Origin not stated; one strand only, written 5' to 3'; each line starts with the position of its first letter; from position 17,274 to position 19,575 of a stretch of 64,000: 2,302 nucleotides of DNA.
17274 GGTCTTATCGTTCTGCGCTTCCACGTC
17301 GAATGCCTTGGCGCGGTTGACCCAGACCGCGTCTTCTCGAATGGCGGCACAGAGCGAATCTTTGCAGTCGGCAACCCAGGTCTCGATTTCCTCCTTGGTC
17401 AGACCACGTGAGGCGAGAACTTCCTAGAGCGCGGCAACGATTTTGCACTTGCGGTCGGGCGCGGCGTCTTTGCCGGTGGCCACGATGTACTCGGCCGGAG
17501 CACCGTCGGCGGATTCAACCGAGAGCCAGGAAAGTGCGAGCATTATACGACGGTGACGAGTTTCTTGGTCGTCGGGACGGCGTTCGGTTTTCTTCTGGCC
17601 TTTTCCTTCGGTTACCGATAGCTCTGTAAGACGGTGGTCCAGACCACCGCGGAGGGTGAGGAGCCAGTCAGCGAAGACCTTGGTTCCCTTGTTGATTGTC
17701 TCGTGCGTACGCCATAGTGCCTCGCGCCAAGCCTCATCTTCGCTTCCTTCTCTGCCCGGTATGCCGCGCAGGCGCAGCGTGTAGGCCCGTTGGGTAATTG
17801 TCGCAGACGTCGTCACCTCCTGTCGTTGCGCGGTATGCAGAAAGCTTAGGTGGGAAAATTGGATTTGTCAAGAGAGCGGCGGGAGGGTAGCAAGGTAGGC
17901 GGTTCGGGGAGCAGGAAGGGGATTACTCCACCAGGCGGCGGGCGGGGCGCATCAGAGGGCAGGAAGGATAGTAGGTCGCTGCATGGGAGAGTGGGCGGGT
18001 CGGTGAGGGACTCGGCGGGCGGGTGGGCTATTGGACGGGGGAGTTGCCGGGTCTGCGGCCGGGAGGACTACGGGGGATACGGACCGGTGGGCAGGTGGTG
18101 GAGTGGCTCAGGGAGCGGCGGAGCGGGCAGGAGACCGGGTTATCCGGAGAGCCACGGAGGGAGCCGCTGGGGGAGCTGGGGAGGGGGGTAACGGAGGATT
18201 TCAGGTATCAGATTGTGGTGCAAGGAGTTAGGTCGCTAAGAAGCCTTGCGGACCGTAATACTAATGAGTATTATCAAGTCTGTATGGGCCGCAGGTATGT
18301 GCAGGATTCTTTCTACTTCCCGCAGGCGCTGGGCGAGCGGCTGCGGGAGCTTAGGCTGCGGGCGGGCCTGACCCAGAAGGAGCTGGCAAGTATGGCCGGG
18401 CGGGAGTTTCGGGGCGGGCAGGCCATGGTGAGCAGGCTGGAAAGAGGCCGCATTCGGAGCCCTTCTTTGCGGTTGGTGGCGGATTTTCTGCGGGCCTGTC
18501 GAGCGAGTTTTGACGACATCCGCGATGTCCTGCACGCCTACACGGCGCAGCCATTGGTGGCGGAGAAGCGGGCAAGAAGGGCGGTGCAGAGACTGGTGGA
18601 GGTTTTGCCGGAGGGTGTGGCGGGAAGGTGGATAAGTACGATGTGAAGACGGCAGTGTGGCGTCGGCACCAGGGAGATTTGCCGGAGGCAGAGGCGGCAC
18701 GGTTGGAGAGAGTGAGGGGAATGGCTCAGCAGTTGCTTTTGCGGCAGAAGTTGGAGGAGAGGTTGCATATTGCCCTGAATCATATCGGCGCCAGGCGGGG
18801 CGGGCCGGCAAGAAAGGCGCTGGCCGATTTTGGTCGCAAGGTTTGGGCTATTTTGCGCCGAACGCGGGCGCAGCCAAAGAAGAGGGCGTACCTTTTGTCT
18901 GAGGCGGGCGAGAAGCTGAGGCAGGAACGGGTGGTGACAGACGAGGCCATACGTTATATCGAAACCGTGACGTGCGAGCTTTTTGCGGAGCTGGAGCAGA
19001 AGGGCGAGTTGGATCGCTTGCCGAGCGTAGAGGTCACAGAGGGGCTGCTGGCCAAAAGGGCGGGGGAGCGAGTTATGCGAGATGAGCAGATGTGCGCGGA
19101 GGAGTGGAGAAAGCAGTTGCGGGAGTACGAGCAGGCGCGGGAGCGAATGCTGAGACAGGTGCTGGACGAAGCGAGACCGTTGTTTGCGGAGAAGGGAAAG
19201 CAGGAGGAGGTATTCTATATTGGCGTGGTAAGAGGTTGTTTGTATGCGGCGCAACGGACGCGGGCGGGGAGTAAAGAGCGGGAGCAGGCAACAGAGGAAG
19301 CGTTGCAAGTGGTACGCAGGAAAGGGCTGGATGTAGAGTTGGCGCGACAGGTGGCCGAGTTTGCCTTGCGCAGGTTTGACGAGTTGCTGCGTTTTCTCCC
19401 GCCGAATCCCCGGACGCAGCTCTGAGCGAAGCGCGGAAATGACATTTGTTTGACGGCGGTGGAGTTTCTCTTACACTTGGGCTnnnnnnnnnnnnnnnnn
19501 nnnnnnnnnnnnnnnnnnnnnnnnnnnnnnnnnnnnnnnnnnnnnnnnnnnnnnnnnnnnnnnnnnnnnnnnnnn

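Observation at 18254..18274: Shared palindromic operator links the CRISPR-adjacent XRE regulator to a distant OMP/AmmeMemoRadiSam operon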

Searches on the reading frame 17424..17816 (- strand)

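Call 9: search_protein_families(library=pfam, proteins=[window:17424-17816:-], max_evalue=0.01)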
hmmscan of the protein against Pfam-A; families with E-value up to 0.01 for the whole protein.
window:17424-17816:- (130 aa): 0 families

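Call 23: search_protein_families(library=ncbifam, proteins=[window:17424-17816:-], max_evalue=0.001)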
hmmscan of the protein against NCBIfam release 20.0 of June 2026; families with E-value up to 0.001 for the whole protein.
window:17424-17816:- (130 aa): 1 family
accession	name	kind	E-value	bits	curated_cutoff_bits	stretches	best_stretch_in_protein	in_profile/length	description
NF033949.1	Cas12b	equivalog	7.5e-19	67.4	150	1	34-123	1-87/1253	type V CRISPR-associated protein Cas12b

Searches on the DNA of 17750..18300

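Call 48: search_rna_families(source=window, start=17750, end=18300, threshold=evalue, max_evalue=1)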
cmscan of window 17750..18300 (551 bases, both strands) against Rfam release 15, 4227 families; matches with E-value up to 1: 0.
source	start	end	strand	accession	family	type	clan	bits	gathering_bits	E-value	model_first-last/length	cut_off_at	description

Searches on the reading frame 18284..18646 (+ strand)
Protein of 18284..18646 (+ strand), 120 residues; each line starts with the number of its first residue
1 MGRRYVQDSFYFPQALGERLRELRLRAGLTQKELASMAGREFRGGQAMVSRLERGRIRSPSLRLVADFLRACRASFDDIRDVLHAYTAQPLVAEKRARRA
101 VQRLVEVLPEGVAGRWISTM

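Call 9: search_protein_families(library=pfam, proteins=[window:18284-18646:+], max_evalue=0.01)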
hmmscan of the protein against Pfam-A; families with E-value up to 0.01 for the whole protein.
window:18284-18646:+ (120 aa): 3 families
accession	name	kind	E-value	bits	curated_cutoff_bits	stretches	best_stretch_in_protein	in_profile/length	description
PF13560.12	HTH_31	-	1.9e-12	47.7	27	1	15-80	1-61/64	Helix-turn-helix domain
PF01381.28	HTH_3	-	4.2e-09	36.7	23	1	20-78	1-54/55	Helix-turn-helix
PF12844.13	HTH_19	-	0.0044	17.3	30.2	1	17-39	1-23/64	Helix-turn-helix domain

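Call 14: find_encoding_contigs(protein=window:18284-18646:+, flank=10000, max_places=10)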
Protein window:18284-18646:+ (120 aa): no gene with exactly this product is on record in the collection.

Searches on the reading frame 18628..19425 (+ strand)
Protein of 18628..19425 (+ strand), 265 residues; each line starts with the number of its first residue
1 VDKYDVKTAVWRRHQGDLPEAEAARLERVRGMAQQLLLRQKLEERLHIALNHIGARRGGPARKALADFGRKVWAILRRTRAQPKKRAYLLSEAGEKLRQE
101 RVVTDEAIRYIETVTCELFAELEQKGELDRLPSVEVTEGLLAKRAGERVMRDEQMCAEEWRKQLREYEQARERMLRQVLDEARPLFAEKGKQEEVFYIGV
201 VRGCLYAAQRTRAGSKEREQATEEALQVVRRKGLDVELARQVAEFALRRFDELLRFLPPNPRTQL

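Call 9: search_protein_families(library=pfam, proteins=[window:18628-19425:+], max_evalue=0.01)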
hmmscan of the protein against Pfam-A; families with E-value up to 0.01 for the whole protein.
window:18628-19425:+ (265 aa): 0 families

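Call 23: search_protein_families(library=ncbifam, proteins=[window:18628-19425:+], max_evalue=0.001)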
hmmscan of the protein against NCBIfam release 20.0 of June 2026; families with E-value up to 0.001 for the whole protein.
window:18628-19425:+ (265 aa): 0 families

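Call 94: predict_structure(alignment_id=A4)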
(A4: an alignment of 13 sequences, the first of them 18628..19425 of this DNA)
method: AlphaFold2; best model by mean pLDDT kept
length: 265 residues; sequences in the alignment: 13
mean_pLDDT: 87.3   pTM: 0.68
mean pLDDT of the five models: 87.3, 86.2, 85.8, 85.6, 84.0
residues with pLDDT >= 90: 163; 70-90: 79; 50-70: 13; < 50: 10
segments of 3 or more residues with pLDDT < 50: 1-7
pLDDT, mean of each block of 10 residues (from residue 1): 47 55 81 92 94 82 93 95 92 93 92 97 94 89 80 83 92 96 91 91 92 91 90 93 95 90 66
secondary structure, 60 per line:
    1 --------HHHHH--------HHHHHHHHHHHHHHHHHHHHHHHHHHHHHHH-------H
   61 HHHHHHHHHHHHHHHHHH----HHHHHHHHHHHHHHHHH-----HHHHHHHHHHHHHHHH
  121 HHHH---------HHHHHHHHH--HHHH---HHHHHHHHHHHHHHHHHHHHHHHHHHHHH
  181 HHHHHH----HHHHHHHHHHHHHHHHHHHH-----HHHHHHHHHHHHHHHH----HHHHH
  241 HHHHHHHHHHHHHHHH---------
elements in order: H9-13 H22-52 H60-78 H83-99 H105-124 H134-142 H145-148 H152-186 H191-210 H216-231 H236-256

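Call 96: fold_search(model_id=the predicted structure, library=pdb)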
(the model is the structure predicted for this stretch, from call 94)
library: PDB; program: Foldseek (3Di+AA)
matches with E <= 10: 110; with E <= 0.001: 0
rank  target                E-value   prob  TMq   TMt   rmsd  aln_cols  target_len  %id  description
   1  9exk                  6.1e-01  0.14  0.16  0.07  20.3       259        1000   15  Scalable protein design using hallucination in a relaxed sequence space (released 2024-10-16)
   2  3fbz_D                6.4e-01  1.00  0.26  0.53   3.5        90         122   13  Crystal structure of ORF140 of the archaeal virus Acidianus Filamentous Virus 1 (AFV1) (released 2009-11-10)
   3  7jh5_B                6.4e-01  0.08  0.11  0.11  27.9       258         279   18  Co-LOCKR: de novo designed protein switch (released 2020-09-02)
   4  5cwf_B                7.3e-01  0.23  0.15  0.20  24.3       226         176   13  Crystal structure of de novo designed helical repeat protein DHR8 (released 2015-12-16)
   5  3fbz_C                1.6e+00  0.98  0.26  0.52   3.5        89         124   13  Crystal structure of ORF140 of the archaeal virus Acidianus Filamentous Virus 1 (AFV1) (released 2009-11-10)
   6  3kdw                  1.6e+00  0.14  0.18  0.21  21.2       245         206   10  Crystal structure of Putative sugar binding protein (YP_001300177.1) from Bacteroides vulgatus ATCC 8482 at 1.70 A resol (released 2009-11-24)
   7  6xss_A                1.6e+00  0.10  0.14  0.14  25.1       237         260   17  CryoEM structure of designed helical fusion protein C4_nat_HFuse-7900 (released 2020-12-23)
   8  4dzv_A                1.7e+00  0.07  0.13  0.17  28.0       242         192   13  Complex of 4-alpha/beta bound to gp41-5 (released 2012-05-02)
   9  3lmd                  1.7e+00  0.06  0.14  0.13  24.4       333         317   12  Crystal structure of geranylgeranyl pyrophosphate synthase from corynebacterium glutamicum atcc 13032 (released 2010-02-16)
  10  9n6x_ST               1.9e+00  0.04  0.12  0.07  38.6       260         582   18  SSU processome maturation and disassembly, State B (released 2025-11-05)
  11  9lni                  2.0e+00  0.05  0.13  0.15  25.8       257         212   12  Crystal structure of the de novo designed protein ZZ1 (released 2025-06-04)
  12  7dgw                  2.1e+00  0.30  0.15  0.30   9.5        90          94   21  De novo designed protein H4A2S (released 2021-11-24)
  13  3fbz_A                2.1e+00  0.96  0.26  0.52   3.6        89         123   13  Crystal structure of ORF140 of the archaeal virus Acidianus Filamentous Virus 1 (AFV1) (released 2009-11-10)
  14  5cwf_C                2.1e+00  0.13  0.15  0.20  25.2       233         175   12  Crystal structure of de novo designed helical repeat protein DHR8 (released 2015-12-16)
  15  5cwi                  2.2e+00  0.06  0.13  0.14  24.0       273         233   10  Crystal structure of de novo designed helical repeat protein DHR18 (released 2015-12-16)
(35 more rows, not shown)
